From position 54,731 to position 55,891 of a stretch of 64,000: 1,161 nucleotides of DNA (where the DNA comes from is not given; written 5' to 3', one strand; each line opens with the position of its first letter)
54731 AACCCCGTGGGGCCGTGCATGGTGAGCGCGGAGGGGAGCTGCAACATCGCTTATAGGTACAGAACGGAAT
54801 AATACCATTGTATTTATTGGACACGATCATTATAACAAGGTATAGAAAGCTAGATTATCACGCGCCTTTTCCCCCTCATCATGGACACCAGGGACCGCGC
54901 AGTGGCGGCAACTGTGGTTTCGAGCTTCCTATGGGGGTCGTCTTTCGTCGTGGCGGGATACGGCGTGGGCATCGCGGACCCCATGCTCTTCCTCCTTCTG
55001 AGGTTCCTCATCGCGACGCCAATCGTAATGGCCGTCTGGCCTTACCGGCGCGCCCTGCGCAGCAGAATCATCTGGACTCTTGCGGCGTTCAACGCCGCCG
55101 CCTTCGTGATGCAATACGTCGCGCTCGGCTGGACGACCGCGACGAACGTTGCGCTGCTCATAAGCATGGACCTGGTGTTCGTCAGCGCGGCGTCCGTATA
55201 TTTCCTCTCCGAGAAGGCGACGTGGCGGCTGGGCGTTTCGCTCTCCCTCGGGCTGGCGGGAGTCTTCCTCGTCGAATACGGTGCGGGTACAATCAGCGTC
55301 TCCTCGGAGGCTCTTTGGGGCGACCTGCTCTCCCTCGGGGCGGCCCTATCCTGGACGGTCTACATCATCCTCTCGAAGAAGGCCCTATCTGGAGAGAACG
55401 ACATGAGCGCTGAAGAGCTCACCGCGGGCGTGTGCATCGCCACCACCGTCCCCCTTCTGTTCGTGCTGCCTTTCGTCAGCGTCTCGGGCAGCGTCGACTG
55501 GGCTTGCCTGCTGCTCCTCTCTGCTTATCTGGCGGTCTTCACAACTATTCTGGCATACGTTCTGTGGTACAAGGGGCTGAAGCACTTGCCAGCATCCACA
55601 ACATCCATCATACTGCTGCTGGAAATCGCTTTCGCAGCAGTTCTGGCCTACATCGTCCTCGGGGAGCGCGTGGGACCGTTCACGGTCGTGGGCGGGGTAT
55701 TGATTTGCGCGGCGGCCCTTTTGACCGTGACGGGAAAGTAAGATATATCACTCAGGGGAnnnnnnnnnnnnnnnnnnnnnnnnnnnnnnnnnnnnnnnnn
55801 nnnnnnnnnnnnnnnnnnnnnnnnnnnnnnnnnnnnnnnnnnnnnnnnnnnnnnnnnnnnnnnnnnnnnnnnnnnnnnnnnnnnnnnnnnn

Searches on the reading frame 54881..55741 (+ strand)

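Call 43: search_protein_families(library=pfam, proteins=[window:54881-55741:+], max_evalue=0.0001)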
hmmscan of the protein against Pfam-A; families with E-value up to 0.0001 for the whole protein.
window:54881-55741:+ (286 aa): 1 family
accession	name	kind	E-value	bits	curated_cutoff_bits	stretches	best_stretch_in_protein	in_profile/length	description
PF00892.27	EamA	-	1.7e-37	129.1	28.2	2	145-283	1-134/135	EamA-like transporter family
